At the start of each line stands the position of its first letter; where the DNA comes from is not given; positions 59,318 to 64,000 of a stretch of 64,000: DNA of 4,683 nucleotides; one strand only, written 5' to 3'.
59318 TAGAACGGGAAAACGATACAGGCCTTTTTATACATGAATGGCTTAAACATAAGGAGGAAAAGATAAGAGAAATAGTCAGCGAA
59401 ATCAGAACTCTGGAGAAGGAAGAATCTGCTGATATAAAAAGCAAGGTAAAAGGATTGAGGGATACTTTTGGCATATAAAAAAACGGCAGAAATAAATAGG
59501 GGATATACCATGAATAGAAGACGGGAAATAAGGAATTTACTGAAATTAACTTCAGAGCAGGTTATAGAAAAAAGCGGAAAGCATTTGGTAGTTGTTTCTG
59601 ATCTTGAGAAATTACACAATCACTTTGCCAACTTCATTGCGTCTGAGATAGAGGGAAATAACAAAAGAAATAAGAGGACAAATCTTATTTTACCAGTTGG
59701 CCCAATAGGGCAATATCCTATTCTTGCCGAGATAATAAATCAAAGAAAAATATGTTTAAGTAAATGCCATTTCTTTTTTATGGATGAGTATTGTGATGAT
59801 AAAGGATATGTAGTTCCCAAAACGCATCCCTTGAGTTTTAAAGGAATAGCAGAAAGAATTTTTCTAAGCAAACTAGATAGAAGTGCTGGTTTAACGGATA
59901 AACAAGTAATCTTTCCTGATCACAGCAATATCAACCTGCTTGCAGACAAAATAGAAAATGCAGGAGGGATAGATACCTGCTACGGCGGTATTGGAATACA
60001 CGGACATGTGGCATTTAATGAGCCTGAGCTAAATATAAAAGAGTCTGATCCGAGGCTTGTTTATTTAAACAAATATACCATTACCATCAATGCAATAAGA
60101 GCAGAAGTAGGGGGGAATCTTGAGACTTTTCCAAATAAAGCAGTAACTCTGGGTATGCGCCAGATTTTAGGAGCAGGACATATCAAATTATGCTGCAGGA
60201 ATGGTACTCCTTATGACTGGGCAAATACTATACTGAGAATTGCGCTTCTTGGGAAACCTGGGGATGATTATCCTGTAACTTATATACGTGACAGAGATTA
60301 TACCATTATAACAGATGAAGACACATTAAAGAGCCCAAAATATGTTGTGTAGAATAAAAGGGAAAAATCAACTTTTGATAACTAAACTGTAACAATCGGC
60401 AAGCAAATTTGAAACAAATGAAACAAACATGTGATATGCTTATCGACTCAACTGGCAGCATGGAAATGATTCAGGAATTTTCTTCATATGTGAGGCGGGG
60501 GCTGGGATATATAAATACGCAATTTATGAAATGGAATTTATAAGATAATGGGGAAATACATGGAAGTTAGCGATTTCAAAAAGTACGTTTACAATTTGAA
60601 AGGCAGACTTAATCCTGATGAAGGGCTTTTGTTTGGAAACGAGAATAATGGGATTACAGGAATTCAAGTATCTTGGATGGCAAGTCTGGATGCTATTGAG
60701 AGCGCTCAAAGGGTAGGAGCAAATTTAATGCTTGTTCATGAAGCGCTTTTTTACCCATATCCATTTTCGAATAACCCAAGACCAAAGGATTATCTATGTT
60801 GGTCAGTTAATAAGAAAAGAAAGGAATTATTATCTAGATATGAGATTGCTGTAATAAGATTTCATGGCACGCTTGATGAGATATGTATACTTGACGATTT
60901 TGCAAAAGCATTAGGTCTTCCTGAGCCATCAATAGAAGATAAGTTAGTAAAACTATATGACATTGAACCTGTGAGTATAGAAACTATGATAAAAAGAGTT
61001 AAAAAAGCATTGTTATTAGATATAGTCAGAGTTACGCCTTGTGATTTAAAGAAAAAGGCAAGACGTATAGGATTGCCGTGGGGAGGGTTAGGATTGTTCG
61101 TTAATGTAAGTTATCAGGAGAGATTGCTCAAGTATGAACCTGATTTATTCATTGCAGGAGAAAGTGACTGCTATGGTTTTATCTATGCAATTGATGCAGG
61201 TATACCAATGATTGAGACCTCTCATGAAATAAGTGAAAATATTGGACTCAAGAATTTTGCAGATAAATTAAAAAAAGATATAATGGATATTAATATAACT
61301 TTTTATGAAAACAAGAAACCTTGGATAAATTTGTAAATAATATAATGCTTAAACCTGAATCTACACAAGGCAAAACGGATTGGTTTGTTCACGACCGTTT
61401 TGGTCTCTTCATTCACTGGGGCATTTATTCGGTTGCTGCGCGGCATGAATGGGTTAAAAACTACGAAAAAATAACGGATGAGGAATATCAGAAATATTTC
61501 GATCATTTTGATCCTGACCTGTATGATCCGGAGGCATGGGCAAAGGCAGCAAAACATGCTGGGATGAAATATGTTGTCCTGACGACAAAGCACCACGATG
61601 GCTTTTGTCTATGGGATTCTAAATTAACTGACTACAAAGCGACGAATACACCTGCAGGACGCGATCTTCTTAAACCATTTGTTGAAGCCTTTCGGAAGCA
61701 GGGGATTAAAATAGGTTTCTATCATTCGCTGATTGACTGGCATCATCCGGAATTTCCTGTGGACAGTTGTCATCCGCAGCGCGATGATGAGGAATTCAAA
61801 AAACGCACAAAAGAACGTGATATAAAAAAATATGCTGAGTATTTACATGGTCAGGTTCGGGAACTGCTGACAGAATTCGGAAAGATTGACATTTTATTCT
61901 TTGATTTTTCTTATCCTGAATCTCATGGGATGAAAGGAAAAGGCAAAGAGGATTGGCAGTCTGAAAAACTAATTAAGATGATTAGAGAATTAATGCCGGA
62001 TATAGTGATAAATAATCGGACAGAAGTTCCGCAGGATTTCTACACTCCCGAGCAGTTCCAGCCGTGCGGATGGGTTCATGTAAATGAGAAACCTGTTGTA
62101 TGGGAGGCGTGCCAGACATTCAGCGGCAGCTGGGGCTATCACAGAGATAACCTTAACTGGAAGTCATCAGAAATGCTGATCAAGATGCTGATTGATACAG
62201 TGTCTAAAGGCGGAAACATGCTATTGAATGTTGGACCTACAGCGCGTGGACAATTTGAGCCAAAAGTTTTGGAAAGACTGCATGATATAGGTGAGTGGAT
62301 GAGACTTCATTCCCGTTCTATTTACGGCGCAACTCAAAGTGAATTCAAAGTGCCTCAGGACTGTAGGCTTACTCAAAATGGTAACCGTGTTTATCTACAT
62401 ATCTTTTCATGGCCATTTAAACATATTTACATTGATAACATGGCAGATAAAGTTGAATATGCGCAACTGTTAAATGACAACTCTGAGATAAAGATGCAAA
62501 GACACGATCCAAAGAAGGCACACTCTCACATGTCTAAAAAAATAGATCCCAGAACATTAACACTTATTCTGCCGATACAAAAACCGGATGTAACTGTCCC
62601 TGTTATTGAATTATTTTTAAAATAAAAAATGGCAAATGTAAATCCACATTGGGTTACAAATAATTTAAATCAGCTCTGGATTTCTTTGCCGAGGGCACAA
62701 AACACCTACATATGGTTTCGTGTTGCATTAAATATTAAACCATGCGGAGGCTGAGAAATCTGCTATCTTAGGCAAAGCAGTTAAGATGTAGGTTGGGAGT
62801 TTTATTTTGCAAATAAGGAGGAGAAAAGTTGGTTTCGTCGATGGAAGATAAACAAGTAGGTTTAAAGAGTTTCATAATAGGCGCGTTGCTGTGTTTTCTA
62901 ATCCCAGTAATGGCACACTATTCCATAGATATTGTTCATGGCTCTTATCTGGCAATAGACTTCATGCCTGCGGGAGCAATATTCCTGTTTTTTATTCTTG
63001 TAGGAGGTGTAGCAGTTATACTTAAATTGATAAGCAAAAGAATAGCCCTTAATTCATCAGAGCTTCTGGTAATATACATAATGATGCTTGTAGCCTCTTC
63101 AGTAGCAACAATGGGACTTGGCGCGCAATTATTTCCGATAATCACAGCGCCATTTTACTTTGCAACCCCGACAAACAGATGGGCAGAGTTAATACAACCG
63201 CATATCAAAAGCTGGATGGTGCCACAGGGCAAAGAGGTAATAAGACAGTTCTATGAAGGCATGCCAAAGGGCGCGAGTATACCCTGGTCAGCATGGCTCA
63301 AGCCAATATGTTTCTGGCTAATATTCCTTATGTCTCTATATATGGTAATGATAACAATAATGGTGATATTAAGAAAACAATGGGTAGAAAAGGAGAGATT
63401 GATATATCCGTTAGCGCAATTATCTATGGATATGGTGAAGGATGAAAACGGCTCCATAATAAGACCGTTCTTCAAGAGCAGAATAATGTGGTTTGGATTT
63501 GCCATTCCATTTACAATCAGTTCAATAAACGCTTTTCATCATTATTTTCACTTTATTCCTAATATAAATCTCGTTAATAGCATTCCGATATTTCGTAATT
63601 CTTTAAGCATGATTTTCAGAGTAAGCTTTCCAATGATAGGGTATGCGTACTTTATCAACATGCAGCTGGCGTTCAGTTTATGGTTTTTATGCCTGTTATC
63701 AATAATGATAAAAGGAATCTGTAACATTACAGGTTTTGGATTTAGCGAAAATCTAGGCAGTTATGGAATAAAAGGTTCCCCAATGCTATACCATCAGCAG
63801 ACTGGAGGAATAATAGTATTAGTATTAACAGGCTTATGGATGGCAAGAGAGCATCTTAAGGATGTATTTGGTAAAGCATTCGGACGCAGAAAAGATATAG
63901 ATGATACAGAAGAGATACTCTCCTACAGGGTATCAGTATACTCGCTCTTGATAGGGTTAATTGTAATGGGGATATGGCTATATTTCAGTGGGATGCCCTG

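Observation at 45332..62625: Kinase-less, transketolase-dependent catabolic island resembling the sulfo-TK sulfoquinovose pathway, with non-canonical entry enzymes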

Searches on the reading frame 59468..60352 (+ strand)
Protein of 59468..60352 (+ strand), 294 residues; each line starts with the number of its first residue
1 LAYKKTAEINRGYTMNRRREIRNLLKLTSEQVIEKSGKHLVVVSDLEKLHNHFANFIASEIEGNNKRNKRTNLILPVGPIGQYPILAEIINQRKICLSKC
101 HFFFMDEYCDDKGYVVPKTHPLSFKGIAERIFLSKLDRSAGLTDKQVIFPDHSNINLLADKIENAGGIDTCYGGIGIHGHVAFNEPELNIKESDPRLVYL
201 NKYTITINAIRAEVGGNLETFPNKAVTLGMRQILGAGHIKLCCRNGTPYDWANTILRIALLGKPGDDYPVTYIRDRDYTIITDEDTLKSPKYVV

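Call 4: search_protein_families(library=pfam, proteins=[window:59468-60352:+])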
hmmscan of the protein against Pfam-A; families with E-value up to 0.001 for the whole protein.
window:59468-60352:+ (294 aa): 1 family
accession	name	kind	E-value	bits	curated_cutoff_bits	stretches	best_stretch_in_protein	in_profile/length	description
PF01182.26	Glucosamine_iso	-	0.00028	21.2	27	1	45-183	2-146/225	Glucosamine-6-phosphate isomerases/6-phosphogluconolactonase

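Call 8: search_protein_families(library=ncbifam, proteins=[window:59468-60352:+], max_evalue=0.01)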
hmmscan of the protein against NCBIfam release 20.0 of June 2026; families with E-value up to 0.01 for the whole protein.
window:59468-60352:+ (294 aa): 7 families
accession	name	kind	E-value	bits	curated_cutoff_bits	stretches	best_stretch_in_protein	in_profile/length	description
NF001684.0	PRK00443.1-4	subfamily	1.5e-20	73.8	326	1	40-241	3-195/260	glucosamine-6-phosphate deaminase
TIGR00502.1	nagB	equivalog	5.9e-19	68.4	236.9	1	40-285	3-242/259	glucosamine-6-phosphate deaminase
NF002557.0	PRK02122.1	subfamily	3e-15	55.4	384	1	38-283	29-268/653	glucosamine-6-phosphate deaminase-like protein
NF009022.0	PRK12358.1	equivalog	1.8e-12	47.3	247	1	55-285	14-232/239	glucosamine-6-phosphate deaminase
NF007291.0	PRK09762.1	equivalog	1.3e-10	41.3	271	1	42-241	8-195/236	galactosamine-6-phosphate isomerase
NF001685.0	PRK00443.1-5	equivalog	1.3e-10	41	513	1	47-239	10-199/266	glucosamine-6-phosphate deaminase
NF001682.0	PRK00443.1-1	equivalog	8.6e-05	22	528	1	162-287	113-231/262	glucosamine-6-phosphate deaminase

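Call 23: search_solved_structures(query=window:59468-60352:+, max_evalue=0.001, show_alignments=1)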
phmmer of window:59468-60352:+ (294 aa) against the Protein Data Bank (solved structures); distinct sequences matched with E-value up to 0.001: 10.
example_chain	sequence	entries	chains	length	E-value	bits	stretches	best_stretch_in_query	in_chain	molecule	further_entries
3hn6_A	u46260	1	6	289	8.6e-13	51.4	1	39-241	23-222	Glucosamine-6-phosphate deaminase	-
1ne7_A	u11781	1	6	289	2.8e-11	46.4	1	54-241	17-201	Glucosamine-6-phosphate isomerase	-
7lqm_A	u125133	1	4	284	4.7e-11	45.6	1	40-284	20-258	Glucosamine-6-phosphate deaminase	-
7lqn_A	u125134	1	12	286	3.1e-09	39.7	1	75-242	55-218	Glucosamine-6-phosphate deaminase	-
5hj5_A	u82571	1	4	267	9.5e-09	38.1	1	75-242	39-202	Glucosamine-6-phosphate deaminase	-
4r7t_A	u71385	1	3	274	1e-08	38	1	75-242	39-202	Glucosamine-6-phosphate deaminase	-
1jt9_A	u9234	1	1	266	1.3e-08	37.6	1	73-241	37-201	Glucosamine-6-Phosphate deaminase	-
1cd5_A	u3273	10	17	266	4.4e-08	35.9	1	73-241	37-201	PROTEIN (GLUCOSAMINE 6-PHOSPHATE DEAMINASE) | GLUCOSAMINE 6-PHOSPHATE DEAMINASE | GLUCOSAMINE-6-PHOSPHATE DEAMINASE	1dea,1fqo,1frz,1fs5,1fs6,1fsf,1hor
2bkv_A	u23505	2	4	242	1.1e-07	34.6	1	162-285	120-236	GLUCOSAMINE-6-PHOSPHATE DEAMINASE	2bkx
6nbg_A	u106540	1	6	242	2e-05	27.2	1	161-243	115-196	Glucosamine-6-phosphate deaminase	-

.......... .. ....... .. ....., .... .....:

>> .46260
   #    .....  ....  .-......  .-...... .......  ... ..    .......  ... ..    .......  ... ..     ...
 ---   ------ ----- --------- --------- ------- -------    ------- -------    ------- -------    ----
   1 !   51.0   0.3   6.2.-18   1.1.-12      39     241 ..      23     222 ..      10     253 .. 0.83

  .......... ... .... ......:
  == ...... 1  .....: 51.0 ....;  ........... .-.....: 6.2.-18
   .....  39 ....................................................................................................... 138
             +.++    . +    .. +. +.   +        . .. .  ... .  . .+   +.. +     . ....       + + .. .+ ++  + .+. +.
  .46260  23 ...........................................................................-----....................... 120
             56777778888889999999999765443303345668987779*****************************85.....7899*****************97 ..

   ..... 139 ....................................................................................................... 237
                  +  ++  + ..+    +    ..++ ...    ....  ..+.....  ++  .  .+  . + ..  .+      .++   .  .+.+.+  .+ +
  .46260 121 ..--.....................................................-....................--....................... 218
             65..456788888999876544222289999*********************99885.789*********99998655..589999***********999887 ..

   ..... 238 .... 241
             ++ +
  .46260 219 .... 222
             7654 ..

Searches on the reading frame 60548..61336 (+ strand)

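Call 4: search_protein_families(library=pfam, proteins=[window:60548-61336:+])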
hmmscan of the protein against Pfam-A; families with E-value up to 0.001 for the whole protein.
window:60548-61336:+ (262 aa): 1 family
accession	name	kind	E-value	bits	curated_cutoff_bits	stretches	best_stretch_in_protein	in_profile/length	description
PF01784.24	DUF34_NIF3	-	8.8e-18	65.3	23.4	1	25-257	25-255/256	Duf34/NIF3 (NGG1p interacting factor 3)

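Call 8: search_protein_families(library=ncbifam, proteins=[window:60548-61336:+], max_evalue=0.01)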
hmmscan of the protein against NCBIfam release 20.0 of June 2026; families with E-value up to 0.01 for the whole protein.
window:60548-61336:+ (262 aa): 2 families
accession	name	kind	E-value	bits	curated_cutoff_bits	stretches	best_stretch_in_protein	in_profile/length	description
TIGR00486.1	YbgI_SA1388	equivalog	2.2e-12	47.2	130.55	1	25-255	25-246/250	Nif3-like dinuclear metal center hexameric protein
NF008064.0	PRK10799.1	equivalog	0.009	15.9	414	0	43-255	42-243/247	type 2 GTP cyclohydrolase I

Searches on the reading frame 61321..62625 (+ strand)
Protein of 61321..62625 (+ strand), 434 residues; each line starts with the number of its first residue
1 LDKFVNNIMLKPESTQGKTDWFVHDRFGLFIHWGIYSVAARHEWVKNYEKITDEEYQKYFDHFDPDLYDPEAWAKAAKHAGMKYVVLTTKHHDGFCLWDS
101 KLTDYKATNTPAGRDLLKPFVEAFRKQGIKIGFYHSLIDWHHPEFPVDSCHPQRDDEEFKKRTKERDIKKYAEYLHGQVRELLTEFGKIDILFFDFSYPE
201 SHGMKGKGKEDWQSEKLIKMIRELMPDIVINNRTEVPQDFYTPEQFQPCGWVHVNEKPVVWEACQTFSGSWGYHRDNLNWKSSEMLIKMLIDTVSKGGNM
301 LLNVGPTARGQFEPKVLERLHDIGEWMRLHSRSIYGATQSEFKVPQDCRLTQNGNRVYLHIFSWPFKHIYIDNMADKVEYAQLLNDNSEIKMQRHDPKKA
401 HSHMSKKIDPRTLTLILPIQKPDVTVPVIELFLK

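Call 4: search_protein_families(library=pfam, proteins=[window:61321-62625:+])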
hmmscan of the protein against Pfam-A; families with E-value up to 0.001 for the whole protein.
window:61321-62625:+ (434 aa): 2 families
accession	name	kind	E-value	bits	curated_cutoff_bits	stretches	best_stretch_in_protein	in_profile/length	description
PF01120.23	Alpha_L_fucos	-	4e-92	309.7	25.2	1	18-330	26-343/345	Alpha-L-fucosidase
PF14871.12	GHL6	-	5.2e-05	23.9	35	1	69-137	1-66/132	Hypothetical glycosyl hydrolase 6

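Call 8: search_protein_families(library=ncbifam, proteins=[window:61321-62625:+], max_evalue=0.01)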
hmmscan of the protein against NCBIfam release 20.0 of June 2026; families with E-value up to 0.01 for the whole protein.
window:61321-62625:+ (434 aa): 0 families

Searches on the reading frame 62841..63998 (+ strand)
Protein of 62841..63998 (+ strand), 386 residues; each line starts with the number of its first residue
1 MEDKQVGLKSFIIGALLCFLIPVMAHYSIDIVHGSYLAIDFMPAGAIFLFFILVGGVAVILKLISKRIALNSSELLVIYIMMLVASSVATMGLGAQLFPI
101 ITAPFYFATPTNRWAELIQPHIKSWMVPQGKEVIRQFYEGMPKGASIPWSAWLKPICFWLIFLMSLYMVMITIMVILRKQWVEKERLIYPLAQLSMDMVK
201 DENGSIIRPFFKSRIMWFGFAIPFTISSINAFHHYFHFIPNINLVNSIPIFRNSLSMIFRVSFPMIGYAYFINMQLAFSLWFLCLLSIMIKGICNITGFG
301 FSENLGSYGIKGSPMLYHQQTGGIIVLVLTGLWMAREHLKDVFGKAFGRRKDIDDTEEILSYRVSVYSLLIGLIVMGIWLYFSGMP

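Call 67: search_protein_families(library=pfam, proteins=[window:62841-63998:+], max_evalue=0.01)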
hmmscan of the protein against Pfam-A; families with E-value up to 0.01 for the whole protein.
window:62841-63998:+ (386 aa): 1 family
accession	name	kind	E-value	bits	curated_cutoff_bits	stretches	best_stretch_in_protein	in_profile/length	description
PF20581.3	DUF6785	-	2.9e-101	339.9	25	1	9-386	3-378/498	Family of unknown function (DUF6785)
